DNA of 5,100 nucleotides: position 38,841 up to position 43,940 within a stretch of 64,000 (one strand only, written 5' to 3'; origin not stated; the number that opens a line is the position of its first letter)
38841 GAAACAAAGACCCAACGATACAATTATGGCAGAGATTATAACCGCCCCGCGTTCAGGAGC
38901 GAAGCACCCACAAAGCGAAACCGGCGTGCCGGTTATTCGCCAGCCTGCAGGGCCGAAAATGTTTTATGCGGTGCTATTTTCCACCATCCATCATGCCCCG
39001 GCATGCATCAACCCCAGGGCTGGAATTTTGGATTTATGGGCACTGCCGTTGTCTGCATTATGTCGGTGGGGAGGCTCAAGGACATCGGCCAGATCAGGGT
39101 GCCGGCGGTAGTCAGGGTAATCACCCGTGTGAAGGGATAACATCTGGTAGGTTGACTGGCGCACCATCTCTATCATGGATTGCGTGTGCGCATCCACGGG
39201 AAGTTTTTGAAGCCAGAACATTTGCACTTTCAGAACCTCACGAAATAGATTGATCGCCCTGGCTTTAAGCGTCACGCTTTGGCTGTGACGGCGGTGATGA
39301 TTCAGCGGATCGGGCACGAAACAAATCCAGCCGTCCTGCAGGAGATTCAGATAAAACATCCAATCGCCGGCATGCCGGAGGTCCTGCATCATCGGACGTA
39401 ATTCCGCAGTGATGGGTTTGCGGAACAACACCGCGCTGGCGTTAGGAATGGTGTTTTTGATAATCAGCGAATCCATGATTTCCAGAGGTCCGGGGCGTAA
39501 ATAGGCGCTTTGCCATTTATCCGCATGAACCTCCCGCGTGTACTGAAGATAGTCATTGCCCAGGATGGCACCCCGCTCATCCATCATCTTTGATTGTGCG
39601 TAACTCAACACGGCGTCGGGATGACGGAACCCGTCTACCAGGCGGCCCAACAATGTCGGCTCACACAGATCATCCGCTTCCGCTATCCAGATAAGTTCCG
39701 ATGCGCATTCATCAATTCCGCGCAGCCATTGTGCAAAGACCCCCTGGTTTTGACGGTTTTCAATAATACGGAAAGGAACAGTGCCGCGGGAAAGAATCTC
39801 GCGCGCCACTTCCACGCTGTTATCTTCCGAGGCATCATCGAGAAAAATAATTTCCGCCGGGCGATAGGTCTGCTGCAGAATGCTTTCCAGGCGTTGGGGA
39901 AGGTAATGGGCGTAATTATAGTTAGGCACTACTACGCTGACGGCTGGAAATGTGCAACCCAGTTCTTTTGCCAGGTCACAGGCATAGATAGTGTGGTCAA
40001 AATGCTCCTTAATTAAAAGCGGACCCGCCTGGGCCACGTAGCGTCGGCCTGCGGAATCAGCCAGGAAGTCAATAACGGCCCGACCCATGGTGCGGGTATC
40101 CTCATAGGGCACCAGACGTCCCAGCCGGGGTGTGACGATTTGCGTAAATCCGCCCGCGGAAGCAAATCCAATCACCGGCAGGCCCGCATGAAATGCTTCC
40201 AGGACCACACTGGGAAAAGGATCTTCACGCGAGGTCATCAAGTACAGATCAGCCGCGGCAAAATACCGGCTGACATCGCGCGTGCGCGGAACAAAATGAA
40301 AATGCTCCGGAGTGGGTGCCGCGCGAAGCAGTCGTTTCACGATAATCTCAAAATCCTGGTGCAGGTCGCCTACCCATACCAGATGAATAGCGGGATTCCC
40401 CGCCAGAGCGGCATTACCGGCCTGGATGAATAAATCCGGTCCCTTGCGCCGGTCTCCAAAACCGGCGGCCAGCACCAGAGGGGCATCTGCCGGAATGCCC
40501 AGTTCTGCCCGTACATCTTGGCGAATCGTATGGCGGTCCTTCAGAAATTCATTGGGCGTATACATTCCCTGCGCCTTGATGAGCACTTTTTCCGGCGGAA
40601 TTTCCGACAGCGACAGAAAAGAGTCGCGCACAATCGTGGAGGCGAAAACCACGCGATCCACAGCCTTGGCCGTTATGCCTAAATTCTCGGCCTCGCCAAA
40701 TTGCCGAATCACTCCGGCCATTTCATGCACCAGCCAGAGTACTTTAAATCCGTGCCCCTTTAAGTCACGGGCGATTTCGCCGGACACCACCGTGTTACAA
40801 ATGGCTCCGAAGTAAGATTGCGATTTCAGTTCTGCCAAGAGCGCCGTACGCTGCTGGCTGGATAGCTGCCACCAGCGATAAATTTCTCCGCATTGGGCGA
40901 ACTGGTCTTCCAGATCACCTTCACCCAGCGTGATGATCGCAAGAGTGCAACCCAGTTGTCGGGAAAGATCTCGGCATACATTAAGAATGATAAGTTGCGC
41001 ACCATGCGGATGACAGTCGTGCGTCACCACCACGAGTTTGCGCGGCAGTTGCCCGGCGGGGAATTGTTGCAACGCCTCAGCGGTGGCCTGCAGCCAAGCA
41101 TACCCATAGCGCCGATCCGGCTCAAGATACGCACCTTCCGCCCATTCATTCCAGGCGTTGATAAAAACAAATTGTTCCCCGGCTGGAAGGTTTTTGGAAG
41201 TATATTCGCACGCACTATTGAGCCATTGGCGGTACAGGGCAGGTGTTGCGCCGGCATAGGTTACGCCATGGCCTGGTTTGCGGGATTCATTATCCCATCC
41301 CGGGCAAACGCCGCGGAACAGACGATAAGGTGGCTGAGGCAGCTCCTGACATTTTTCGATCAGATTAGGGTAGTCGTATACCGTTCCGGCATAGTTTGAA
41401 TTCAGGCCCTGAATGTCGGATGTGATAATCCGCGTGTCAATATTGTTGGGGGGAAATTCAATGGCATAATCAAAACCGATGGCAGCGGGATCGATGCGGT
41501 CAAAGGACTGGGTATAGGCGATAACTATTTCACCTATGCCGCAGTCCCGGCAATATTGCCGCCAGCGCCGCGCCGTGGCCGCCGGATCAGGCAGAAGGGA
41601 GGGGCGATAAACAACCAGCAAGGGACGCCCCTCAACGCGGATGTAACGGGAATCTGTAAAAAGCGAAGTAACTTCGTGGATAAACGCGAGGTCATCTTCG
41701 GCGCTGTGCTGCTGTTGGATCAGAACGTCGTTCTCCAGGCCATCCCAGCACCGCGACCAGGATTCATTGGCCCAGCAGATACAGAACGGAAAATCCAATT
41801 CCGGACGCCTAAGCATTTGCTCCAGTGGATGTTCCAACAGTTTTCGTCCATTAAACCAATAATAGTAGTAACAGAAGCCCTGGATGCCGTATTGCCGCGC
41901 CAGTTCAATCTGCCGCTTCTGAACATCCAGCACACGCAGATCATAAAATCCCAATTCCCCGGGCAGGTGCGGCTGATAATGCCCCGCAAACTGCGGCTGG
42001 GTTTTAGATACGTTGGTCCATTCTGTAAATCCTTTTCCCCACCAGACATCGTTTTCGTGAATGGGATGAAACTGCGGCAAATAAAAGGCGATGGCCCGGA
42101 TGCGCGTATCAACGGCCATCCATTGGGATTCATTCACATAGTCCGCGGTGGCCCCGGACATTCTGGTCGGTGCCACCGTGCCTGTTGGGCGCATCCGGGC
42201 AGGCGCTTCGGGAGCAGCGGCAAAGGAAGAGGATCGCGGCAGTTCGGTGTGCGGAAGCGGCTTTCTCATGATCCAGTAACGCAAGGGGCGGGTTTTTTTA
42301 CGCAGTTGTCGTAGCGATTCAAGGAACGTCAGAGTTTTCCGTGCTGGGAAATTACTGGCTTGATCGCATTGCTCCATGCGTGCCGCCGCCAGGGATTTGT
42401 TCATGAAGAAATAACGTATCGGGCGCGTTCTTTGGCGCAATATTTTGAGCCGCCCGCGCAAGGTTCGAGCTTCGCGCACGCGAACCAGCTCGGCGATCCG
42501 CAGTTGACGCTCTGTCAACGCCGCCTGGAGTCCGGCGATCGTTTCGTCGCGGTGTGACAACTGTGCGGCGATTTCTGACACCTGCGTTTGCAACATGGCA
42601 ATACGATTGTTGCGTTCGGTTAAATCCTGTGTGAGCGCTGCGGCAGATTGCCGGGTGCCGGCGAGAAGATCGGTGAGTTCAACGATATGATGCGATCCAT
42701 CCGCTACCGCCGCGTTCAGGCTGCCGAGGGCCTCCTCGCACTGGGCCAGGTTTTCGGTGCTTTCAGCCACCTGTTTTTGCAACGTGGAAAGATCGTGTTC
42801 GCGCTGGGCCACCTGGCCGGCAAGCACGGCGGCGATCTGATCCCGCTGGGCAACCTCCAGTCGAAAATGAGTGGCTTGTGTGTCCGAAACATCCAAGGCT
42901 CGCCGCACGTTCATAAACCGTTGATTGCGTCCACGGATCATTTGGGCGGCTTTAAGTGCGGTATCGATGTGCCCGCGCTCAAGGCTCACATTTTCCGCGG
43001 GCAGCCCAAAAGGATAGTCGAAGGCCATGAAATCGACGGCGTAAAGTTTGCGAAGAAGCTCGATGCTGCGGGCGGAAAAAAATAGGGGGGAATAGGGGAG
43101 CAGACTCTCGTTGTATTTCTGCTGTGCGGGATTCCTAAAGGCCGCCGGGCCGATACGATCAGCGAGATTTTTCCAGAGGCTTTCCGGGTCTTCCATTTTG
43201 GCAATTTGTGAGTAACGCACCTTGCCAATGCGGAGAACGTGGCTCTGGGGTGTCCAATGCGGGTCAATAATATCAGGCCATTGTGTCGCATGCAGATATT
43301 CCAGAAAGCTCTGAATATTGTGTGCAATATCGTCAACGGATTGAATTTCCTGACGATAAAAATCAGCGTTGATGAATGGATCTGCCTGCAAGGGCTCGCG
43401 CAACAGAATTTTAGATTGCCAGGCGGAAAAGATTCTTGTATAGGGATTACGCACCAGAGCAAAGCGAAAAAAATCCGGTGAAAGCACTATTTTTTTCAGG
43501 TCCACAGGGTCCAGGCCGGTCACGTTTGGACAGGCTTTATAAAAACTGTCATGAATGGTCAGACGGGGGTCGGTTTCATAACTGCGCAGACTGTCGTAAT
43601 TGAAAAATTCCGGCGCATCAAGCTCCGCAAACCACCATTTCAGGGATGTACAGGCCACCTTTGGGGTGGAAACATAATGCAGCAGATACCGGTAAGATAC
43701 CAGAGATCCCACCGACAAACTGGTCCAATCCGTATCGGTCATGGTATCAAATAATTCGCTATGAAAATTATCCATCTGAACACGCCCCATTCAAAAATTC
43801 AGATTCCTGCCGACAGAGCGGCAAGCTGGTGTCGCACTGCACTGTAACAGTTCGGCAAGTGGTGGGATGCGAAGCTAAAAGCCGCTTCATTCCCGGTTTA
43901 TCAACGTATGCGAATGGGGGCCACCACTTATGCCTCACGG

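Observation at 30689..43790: Convergent pair of giant terminator, coiled-coil ruler and polymerase glycan synthases, one with a sulfotransferase-like cap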

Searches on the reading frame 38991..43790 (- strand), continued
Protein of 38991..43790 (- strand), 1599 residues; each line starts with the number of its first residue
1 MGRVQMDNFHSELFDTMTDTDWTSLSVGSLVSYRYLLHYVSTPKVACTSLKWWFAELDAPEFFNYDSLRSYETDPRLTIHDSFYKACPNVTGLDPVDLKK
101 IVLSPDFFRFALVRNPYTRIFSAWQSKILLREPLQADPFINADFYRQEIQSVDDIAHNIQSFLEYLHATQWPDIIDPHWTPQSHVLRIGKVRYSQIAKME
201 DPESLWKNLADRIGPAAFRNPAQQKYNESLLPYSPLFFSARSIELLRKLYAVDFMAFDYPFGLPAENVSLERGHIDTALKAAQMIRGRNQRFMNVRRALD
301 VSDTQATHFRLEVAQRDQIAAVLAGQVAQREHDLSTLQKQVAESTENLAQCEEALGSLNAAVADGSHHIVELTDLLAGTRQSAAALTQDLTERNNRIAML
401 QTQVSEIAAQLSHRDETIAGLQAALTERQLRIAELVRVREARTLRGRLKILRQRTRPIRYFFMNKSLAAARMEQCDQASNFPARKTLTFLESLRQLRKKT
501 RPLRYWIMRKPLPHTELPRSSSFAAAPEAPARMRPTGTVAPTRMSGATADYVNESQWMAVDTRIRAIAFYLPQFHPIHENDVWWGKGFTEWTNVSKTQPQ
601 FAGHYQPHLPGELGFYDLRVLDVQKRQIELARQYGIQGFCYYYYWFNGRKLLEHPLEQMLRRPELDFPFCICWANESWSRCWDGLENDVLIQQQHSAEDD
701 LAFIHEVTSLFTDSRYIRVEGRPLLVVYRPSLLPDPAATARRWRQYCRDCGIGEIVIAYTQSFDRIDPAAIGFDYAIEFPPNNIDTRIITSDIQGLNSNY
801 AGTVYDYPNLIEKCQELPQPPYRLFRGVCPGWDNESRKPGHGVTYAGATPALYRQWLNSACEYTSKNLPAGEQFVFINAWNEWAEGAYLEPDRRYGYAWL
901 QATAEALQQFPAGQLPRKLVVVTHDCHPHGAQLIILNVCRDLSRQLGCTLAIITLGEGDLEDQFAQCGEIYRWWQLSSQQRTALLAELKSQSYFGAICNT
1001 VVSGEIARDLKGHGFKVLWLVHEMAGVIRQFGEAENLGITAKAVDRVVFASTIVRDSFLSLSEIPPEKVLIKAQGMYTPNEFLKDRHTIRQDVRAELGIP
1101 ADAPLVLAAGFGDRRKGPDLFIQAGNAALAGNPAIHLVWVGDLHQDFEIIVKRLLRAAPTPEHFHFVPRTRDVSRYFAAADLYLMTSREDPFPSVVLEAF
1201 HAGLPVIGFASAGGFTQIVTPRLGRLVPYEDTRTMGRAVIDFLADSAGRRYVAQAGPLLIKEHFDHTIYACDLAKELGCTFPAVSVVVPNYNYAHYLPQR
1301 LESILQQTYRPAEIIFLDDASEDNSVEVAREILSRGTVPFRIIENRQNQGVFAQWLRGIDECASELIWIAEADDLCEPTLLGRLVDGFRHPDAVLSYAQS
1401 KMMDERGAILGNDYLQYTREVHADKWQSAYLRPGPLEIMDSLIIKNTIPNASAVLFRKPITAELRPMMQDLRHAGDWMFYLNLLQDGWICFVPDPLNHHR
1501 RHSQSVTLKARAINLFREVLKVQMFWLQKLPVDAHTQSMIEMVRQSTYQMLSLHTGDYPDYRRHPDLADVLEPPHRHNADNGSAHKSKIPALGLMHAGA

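Call 52: find_encoding_contigs(protein=P0051, flank=8000, max_places=1)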
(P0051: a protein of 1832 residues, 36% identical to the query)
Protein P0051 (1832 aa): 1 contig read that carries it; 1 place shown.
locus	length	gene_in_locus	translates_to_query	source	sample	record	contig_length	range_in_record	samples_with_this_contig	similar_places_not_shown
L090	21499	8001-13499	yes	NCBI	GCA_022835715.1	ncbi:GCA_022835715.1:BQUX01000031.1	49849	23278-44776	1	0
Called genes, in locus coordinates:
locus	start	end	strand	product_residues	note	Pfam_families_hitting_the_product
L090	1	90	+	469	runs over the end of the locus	PF02321:OEP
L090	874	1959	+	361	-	PF00106:adh_short (faint), PF01073:3Beta_HSD, PF01370:Epimerase, PF02719:Polysacc_synt_2, PF04321:RmlD_sub_bind, PF16363:GDP_Man_Dehyd, PF07993:NAD_binding_4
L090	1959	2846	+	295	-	PF01370:Epimerase, PF04321:RmlD_sub_bind, PF16363:GDP_Man_Dehyd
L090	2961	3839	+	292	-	PF00483:NTP_transferase, PF12804:NTP_transf_3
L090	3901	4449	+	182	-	PF00908:dTDP_sugar_isom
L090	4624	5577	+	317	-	PF00535:Glycos_transf_2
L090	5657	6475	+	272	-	PF01061:ABC2_membrane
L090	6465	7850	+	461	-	PF00005:ABC_tran, PF14524:Wzt_C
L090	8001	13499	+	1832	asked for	PF03567:Sulfotransfer_2, PF14307:Glyco_tran_WbsX, PF00535:Glycos_transf_2, PF13506:Glyco_transf_21, PF13641:Glyco_tranf_2_3, PF00534:Glycos_transf_1, PF13692:Glyco_trans_1_4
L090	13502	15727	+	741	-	PF13506:Glyco_transf_21, PF00535:Glycos_transf_2, PF10111:Glyco_tranf_2_2 (weak), PF13641:Glyco_tranf_2_3, PF13439:Glyco_transf_4, PF00534:Glycos_transf_1, PF13692:Glyco_trans_1_4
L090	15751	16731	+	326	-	PF05368:NmrA, PF01073:3Beta_HSD, PF01370:Epimerase, PF02719:Polysacc_synt_2, PF04321:RmlD_sub_bind (weak), PF13460:NAD_binding_10, PF16363:GDP_Man_Dehyd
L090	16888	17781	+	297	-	PF01507:PAPS_reduct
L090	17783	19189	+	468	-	PF00009:GTP_EFTU, PF01926:MMR_HSR1 (faint), PF22594:GTP-eEF1A_C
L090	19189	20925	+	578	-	PF03600:CitMHS, PF02080:TrkA_C, PF00939:Na_sulph_symp, PF03600:CitMHS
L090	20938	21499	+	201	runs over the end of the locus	PF01583:APS_kinase, PF13671:AAA_33 (weak)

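Call 53: find_encoding_contigs(protein=P0098, flank=8000, max_places=1)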
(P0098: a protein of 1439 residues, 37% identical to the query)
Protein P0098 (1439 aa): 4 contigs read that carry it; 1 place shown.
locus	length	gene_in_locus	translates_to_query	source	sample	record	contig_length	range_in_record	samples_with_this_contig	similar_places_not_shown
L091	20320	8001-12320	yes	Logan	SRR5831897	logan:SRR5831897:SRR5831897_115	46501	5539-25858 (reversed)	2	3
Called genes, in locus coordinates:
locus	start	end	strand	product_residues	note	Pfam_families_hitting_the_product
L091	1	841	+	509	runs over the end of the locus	PF00083:Sugar_tr, PF06609:TRI12 (weak), PF07690:MFS_1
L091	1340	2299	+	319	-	PF00535:Glycos_transf_2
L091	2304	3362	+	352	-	PF01073:3Beta_HSD, PF01370:Epimerase, PF02719:Polysacc_synt_2, PF04321:RmlD_sub_bind, PF07993:NAD_binding_4 (weak), PF16363:GDP_Man_Dehyd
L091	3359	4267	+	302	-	PF01370:Epimerase, PF04321:RmlD_sub_bind, PF16363:GDP_Man_Dehyd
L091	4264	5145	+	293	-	PF00483:NTP_transferase, PF12804:NTP_transf_3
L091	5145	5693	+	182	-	PF00908:dTDP_sugar_isom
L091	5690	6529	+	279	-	PF01061:ABC2_membrane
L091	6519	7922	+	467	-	PF00005:ABC_tran, PF02463:SMC_N (faint), PF14524:Wzt_C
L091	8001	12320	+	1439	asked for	PF03567:Sulfotransfer_2, PF20706:GT4-conflict (weak), PF00534:Glycos_transf_1, PF13692:Glyco_trans_1_4, PF05045:RgpF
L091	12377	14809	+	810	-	PF00534:Glycos_transf_1, PF13692:Glyco_trans_1_4, PF20706:GT4-conflict (weak), PF05045:RgpF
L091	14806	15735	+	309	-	PF01073:3Beta_HSD, PF01370:Epimerase, PF02719:Polysacc_synt_2, PF04321:RmlD_sub_bind, PF05368:NmrA (faint), PF07993:NAD_binding_4 (faint), PF13460:NAD_binding_10, PF16363:GDP_Man_Dehyd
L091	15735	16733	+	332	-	PF00535:Glycos_transf_2, PF10111:Glyco_tranf_2_2 (weak), PF13641:Glyco_tranf_2_3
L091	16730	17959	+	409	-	PF21374:WsaF_N (faint), PF00534:Glycos_transf_1, PF13692:Glyco_trans_1_4, PF22772:WsaF_C, PF13524:Glyco_trans_1_2 (weak)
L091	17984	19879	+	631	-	-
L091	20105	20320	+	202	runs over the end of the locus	PF01583:APS_kinase, PF13671:AAA_33 (weak)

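Call 54: find_encoding_contigs(protein=P0031, flank=8000, max_places=1)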
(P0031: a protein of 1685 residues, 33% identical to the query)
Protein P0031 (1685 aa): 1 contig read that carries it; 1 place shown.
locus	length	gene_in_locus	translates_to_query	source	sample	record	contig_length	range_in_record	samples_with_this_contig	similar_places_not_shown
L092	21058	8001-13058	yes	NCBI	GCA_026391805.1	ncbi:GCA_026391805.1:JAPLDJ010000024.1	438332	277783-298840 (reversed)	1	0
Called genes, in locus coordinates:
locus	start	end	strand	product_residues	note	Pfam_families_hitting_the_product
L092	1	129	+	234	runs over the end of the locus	PF09603:Fib_succ_major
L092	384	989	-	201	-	-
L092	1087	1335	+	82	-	-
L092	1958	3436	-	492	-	PF04055:Radical_SAM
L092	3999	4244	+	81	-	-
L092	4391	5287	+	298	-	PF00535:Glycos_transf_2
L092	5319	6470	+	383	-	PF13439:Glyco_transf_4, PF13579:Glyco_trans_4_4, PF20706:GT4-conflict, PF00534:Glycos_transf_1, PF13692:Glyco_trans_1_4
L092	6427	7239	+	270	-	PF01061:ABC2_membrane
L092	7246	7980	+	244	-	PF00005:ABC_tran, PF13304:AAA_21 (faint)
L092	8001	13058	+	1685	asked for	PF03567:Sulfotransfer_2, PF00534:Glycos_transf_1, PF13692:Glyco_trans_1_4, PF13506:Glyco_transf_21, PF00535:Glycos_transf_2, PF10111:Glyco_tranf_2_2, PF13641:Glyco_tranf_2_3, PF00534:Glycos_transf_1, +1 more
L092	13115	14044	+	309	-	PF01073:3Beta_HSD, PF01370:Epimerase, PF02719:Polysacc_synt_2 (weak), PF16363:GDP_Man_Dehyd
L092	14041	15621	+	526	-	PF00884:Sulfatase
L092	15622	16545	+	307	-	-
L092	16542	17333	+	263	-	PF13489:Methyltransf_23 (weak), PF08242:Methyltransf_12, PF13649:Methyltransf_25 (weak)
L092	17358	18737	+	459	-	-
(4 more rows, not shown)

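Call 93: search_protein_families(library=pfam, proteins=[P0039, P0033, P0008], max_evalue=0.001)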
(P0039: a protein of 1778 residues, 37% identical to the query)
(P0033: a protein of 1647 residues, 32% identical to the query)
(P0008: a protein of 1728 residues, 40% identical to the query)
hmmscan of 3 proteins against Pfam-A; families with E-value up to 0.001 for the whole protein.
P0039 (1778 aa): 6 families
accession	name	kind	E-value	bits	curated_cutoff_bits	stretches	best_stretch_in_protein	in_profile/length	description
PF14307.12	Glyco_tran_WbsX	-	8.2e-32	111.5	25.1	2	886-1088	139-348/350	Glycosyltransferase WbsX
PF00535.33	Glycos_transf_2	-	1.6e-24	87.1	23.3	1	1107-1218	1-113/168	Glycosyl transferase family 2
PF03567.20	Sulfotransfer_2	-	5.2e-23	82.9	22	1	25-253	5-252/252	Sulfotransferase family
PF13641.12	Glyco_tranf_2_3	-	8.6e-14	52.5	27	1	1104-1232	1-131/230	Glycosyltransferase like family 2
PF13692.12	Glyco_trans_1_4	-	3.8e-11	43.9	27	1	1587-1713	2-128/142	Glycosyl transferases group 1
PF00534.26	Glycos_transf_1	-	4.2e-11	43.1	26.4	1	1577-1726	6-157/172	Glycosyl transferases group 1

P0033 (1647 aa): 10 families
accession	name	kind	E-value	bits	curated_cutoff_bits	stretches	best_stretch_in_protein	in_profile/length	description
PF00534.26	Glycos_transf_1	-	2e-50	171.1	26.4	2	1470-1623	14-171/172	Glycosyl transferases group 1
PF13692.12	Glyco_trans_1_4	-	4.9e-44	150.5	27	2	798-947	4-142/142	Glycosyl transferases group 1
PF00535.33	Glycos_transf_2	-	2.1e-27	96.6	23.3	1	990-1137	1-141/168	Glycosyl transferase family 2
PF03567.20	Sulfotransfer_2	-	1.7e-18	68.1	22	1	27-255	6-252/252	Sulfotransferase family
PF13641.12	Glyco_tranf_2_3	-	2.1e-09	38.2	27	1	987-1098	1-117/230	Glycosyltransferase like family 2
PF20706.3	GT4-conflict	-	1.3e-08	34.7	26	1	808-915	212-315/385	Family 4 Glycosyltransferase in conflict systems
PF10111.15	Glyco_tranf_2_2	-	2.3e-06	27.7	27.3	1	990-1206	1-219/276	Glycosyltransferase like family 2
PF13439.12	Glyco_transf_4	-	1.3e-05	25.7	28.5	0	683-772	68-167/170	Glycosyltransferase Family 4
PF12072.13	RNase_Y_N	-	3.5e-05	23.8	32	0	419-490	72-143/201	RNase Y N-terminal region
PF13524.12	Glyco_trans_1_2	-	0.00014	22.3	25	0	899-976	68-143/144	Glycosyl transferase-like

P0008 (1728 aa): 8 families
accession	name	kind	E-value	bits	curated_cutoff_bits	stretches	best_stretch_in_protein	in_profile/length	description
PF14307.12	Glyco_tran_WbsX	-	4.2e-132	441.3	25.1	1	694-1031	2-350/350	Glycosyltransferase WbsX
PF00535.33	Glycos_transf_2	-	1.6e-24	87.1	23.3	1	1415-1529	1-114/168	Glycosyl transferase family 2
PF00534.26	Glycos_transf_1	-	1.6e-22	80.3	26.4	1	1219-1368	2-151/172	Glycosyl transferases group 1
PF13692.12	Glyco_trans_1_4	-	7.6e-22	78.5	27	1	1234-1367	3-134/142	Glycosyl transferases group 1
PF03567.20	Sulfotransfer_2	-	7.2e-20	72.6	22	1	23-252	5-252/252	Sulfotransferase family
PF13641.12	Glyco_tranf_2_3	-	1.6e-11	45.1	27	1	1413-1622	2-197/230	Glycosyltransferase like family 2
PF13439.12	Glyco_transf_4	-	1.2e-05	25.8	28.5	1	1056-1203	3-165/170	Glycosyltransferase Family 4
PF06103.16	DUF948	-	0.00075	20.1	37.2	0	400-456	21-77/89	Bacterial protein of unknown function (DUF948)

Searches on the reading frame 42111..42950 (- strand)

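Call 40: search_protein_families(library=pfam, proteins=[window:42111-42950:-], max_evalue=10)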
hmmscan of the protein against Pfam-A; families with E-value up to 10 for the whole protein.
window:42111-42950:- (280 aa): 49 families (the best 25 are shown)
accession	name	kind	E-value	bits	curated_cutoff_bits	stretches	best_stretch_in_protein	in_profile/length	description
PF10186.14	ATG14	-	0.00021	21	33.2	1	42-164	52-177/347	Vacuolar sorting 38 and autophagy-related subunit 14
PF18504.6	Csm1_N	-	0.0003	21.5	26.3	2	42-74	31-63/70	Csm1 N-terminal domain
PF08614.16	ATG16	-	0.00072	20.2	33.7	2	22-116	79-173/200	Autophagy protein 16 (ATG16)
PF10498.14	IFT57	-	0.00083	18.9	40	1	19-139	209-327/360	Intra-flagellar transport protein 57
PF12329.13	TMF_DNA_bd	-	0.0013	19.1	35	2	107-155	4-52/74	TATA element modulatory factor 1 DNA binding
PF06785.16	UPF0242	-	0.0017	18.9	33.5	2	106-156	141-191/194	Uncharacterised protein family (UPF0242) N-terminus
PF06818.20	Fez1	-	0.0031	18.5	34.4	2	108-187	24-108/199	Fez1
PF05531.17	NPV_P10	-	0.0036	18.2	29.8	2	108-147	11-53/75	Nucleopolyhedrovirus P10 protein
PF04849.18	HAP1_N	-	0.0079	15.9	33.9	2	106-183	206-281/307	HAP1 N-terminal conserved region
PF09763.15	Sec3_CC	-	0.01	16.1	27.1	1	45-82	94-131/133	Exocyst complex component Sec3, coiled-coil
PF25762.1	HAUS1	-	0.011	16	40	1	16-145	92-221/236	HAUS augmin-like complex subunit 1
PF25804.1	SYNE3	-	0.018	16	30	1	54-102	17-65/83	Nesprin-3 domain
PF23203.1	KIF21A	-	0.027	14.7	28.5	2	92-147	46-101/161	KIF21A-like domain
PF08702.15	Fib_alpha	-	0.031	14.9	29.9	1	56-155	25-121/143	Fibrinogen alpha/beta chain family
PF13870.11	CCDC113_CCDC96_CC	-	0.032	14.4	31.6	1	43-123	54-134/177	CCDC113/CCDC96, coiled-coil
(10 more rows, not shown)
